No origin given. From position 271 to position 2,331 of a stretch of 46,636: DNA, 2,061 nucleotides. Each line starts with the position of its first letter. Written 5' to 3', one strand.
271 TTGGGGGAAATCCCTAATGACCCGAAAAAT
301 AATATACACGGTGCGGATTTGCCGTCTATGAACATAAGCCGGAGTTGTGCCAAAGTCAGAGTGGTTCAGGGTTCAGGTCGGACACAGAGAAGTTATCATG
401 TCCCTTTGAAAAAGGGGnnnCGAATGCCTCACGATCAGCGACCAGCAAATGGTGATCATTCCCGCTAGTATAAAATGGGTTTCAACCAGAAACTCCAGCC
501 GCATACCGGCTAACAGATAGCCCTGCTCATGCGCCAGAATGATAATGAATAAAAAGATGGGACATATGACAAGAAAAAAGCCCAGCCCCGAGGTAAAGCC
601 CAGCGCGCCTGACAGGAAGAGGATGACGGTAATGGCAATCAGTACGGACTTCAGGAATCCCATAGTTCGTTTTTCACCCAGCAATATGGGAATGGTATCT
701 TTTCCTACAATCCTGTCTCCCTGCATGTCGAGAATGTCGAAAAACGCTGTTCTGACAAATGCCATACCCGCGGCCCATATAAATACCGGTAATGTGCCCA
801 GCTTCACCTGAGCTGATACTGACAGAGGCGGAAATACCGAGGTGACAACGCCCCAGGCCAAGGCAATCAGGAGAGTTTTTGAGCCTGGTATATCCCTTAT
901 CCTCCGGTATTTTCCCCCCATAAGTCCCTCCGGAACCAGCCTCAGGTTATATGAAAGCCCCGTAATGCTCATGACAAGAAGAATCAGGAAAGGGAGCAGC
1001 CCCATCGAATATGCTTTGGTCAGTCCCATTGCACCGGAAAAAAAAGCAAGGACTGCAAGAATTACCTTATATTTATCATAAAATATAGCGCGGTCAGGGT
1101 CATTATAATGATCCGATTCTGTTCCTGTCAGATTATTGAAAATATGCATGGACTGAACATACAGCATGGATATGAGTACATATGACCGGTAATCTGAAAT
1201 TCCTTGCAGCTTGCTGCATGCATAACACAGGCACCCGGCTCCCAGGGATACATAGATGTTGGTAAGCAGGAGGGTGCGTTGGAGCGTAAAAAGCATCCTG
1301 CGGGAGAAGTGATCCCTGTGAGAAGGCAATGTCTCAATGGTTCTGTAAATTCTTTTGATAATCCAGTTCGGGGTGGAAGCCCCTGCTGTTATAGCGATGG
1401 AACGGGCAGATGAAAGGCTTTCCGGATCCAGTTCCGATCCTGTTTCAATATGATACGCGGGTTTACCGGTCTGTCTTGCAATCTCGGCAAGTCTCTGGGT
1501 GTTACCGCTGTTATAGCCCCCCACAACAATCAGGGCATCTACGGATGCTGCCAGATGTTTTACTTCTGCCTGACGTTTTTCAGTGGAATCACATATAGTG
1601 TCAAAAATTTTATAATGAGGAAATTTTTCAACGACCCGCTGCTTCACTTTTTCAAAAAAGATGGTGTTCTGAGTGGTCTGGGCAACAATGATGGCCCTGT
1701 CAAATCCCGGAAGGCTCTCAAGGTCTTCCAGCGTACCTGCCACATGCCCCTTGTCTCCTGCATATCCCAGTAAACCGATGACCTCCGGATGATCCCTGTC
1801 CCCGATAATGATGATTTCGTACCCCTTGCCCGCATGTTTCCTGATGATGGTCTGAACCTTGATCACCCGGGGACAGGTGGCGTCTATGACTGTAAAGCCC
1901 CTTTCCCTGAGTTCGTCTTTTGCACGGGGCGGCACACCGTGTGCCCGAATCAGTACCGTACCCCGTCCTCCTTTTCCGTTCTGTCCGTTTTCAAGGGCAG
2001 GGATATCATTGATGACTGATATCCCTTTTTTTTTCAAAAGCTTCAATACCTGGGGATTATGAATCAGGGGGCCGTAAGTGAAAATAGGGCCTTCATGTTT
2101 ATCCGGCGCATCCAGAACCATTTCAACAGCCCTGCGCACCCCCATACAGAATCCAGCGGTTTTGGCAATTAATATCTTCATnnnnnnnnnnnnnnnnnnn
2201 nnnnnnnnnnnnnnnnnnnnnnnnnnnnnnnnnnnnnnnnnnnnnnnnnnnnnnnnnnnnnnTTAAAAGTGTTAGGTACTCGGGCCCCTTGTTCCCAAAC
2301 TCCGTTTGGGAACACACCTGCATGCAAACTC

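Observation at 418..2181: IspH (LytB) fused to a UbiA-superfamily membrane prenyltransferase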

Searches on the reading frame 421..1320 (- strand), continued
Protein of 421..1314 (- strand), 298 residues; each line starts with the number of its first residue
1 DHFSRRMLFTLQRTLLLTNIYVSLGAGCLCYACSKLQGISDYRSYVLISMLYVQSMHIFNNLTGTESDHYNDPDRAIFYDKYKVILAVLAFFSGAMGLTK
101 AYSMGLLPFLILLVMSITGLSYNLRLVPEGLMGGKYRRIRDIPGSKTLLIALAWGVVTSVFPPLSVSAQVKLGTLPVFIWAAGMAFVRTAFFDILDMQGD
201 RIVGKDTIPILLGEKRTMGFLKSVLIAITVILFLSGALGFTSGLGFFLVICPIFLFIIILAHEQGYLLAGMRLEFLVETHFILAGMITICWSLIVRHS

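Call 73: find_encoding_contigs(protein=P0137, flank=8000, max_places=1)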
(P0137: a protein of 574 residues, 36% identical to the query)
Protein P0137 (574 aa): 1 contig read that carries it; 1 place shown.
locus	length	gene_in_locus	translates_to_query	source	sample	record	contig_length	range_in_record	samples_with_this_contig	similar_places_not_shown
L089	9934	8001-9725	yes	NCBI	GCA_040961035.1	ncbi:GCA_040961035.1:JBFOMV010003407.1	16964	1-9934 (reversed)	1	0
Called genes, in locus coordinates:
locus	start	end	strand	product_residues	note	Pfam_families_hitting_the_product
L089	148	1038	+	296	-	PF27129:FapBC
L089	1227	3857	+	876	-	PF00801:PKD (weak), PF18911:PKD_4 (weak), PF18998:Flg_new_2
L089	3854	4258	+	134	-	-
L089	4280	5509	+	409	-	-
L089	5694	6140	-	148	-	-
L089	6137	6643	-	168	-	-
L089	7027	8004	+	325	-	PF01207:Dus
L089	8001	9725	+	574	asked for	PF02401:LYTB, PF01040:UbiA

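Call 74: find_encoding_contigs(protein=P0261, flank=8000, max_places=1)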
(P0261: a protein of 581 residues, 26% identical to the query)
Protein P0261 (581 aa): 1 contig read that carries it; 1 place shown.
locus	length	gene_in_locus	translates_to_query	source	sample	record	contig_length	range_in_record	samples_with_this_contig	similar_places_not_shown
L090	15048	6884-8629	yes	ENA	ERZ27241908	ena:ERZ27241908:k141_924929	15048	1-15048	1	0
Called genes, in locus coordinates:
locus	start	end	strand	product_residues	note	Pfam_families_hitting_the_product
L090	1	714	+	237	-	?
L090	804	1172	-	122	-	PF02656:DUF202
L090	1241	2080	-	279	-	PF00478:IMPDH, PF03060:NMO, PF04481:DUF561 (weak), PF01070:FMN_dh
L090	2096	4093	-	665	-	PF26549:Tricorn_N, PF26550:Tricorn_2nd (weak), PF02129:Peptidase_S15, PF00561:Abhydrolase_1, PF01738:DLH (weak), PF20434:BD-FAE, PF00326:Peptidase_S9, PF12697:Abhydrolase_6 (weak), +5 more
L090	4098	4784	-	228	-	PF00814:TsaD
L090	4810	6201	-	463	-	PF02163:Peptidase_M50, PF00595:PDZ (weak), PF13180:PDZ_2 (weak), PF14685:PDZ_Tricorn (faint), PF17820:PDZ_6, PF00595:PDZ, PF13180:PDZ_2, PF17820:PDZ_6, +1 more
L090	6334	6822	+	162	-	PF01976:DUF116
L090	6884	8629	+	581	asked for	PF02401:LYTB, PF01040:UbiA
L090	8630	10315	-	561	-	PF00370:FGGY_N, PF02782:FGGY_C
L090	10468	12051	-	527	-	PF01645:Glu_synthase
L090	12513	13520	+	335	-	PF08461:WHD_RNase_R, PF01995:NRD1_2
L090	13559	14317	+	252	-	PF01925:TauE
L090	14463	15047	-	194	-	?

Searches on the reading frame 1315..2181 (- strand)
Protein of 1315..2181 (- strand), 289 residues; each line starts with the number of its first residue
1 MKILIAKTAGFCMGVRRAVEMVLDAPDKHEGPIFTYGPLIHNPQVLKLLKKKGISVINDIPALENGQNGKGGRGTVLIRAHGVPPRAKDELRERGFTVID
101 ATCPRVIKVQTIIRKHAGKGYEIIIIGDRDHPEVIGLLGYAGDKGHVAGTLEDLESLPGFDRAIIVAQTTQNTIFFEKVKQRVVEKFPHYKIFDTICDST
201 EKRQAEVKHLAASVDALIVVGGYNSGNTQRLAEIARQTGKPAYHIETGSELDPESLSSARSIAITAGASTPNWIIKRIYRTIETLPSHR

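Call 54: search_solved_structures(query=window:1315-2181:-, max_evalue=1e-10, show_alignments=3)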
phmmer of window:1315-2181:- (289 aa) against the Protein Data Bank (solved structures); distinct sequences matched with E-value up to 1e-10: 11.
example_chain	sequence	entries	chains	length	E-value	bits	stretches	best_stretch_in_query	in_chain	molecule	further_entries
3dnf_A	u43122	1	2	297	4.5e-70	239.5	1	2-283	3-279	4-hydroxy-3-methylbut-2-enyl diphosphate reductase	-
4h4c_A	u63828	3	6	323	9.5e-39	136.7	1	1-284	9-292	4-hydroxy-3-methylbut-2-enyl diphosphate reductase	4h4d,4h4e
3urk_A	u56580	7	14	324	9.6e-39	136.7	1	1-284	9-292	4-hydroxy-3-methylbut-2-enyl diphosphate reductase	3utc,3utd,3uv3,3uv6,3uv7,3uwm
3ke8_A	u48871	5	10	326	9.8e-39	136.7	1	1-284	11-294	4-hydroxy-3-methylbut-2-enyl diphosphate reductase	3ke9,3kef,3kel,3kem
4eb3_A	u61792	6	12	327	9.9e-39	136.7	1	1-284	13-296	4-hydroxy-3-methylbut-2-enyl diphosphate reductase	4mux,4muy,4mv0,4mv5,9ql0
3f7t_A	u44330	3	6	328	1e-38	136.6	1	1-284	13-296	4-hydroxy-3-methylbut-2-enyl diphosphate reductase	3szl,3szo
3zgl_A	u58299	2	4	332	1e-38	136.6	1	1-284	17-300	4-HYDROXY-3-METHYLBUT-2-ENYL DIPHOSPHATE REDUCTASE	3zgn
3szu_A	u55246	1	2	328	2.6e-38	135.3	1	1-284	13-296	4-hydroxy-3-methylbut-2-enyl diphosphate reductase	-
3t0f_A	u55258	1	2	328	2.6e-38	135.3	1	1-284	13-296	4-hydroxy-3-methylbut-2-enyl diphosphate reductase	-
3t0g_A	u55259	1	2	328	5.6e-38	134.2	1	1-284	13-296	4-hydroxy-3-methylbut-2-enyl diphosphate reductase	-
4n7b_A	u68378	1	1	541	8.8e-36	127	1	6-278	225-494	LytB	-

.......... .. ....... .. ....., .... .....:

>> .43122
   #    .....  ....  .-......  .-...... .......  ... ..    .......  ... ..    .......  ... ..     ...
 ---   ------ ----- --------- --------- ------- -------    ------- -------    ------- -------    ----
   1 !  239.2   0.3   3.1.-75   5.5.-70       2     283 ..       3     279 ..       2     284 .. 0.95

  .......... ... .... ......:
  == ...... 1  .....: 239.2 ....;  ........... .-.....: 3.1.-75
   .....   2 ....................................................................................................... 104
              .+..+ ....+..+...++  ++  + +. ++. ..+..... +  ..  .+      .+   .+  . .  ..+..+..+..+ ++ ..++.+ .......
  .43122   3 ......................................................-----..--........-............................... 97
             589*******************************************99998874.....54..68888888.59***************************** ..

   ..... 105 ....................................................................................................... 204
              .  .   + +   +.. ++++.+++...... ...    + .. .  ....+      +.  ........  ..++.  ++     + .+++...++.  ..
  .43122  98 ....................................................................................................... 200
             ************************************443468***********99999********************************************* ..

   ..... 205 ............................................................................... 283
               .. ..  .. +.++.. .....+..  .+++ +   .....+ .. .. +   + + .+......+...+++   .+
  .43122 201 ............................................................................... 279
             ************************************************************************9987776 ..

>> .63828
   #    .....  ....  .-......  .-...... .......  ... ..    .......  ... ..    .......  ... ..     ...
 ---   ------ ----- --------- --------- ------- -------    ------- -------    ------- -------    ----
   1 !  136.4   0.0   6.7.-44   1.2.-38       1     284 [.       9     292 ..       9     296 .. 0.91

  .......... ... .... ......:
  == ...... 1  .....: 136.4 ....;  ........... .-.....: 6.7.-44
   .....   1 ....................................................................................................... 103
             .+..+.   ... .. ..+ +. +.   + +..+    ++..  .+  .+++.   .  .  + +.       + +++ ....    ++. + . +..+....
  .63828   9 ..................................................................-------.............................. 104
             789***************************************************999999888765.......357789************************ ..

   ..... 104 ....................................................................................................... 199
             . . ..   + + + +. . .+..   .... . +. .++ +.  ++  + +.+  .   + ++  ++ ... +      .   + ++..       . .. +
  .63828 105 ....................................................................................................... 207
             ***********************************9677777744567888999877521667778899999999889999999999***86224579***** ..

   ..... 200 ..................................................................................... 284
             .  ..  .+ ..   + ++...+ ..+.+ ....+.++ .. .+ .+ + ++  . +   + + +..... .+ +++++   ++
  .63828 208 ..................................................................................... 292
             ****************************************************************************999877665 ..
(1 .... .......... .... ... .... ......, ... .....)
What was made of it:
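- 2146..2148 (-): Cys12, first [4Fe-4S] ligand (E. coli C12). Alignment to E. coli and Aquifex IspH (call 54).
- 1873..1875 (-): Cys103, second cluster ligand (E. coli C96). Call 54.
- On IspH / LytB (PF02401, TIGR00216): C12, C103 and C197 align with them (call 54).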
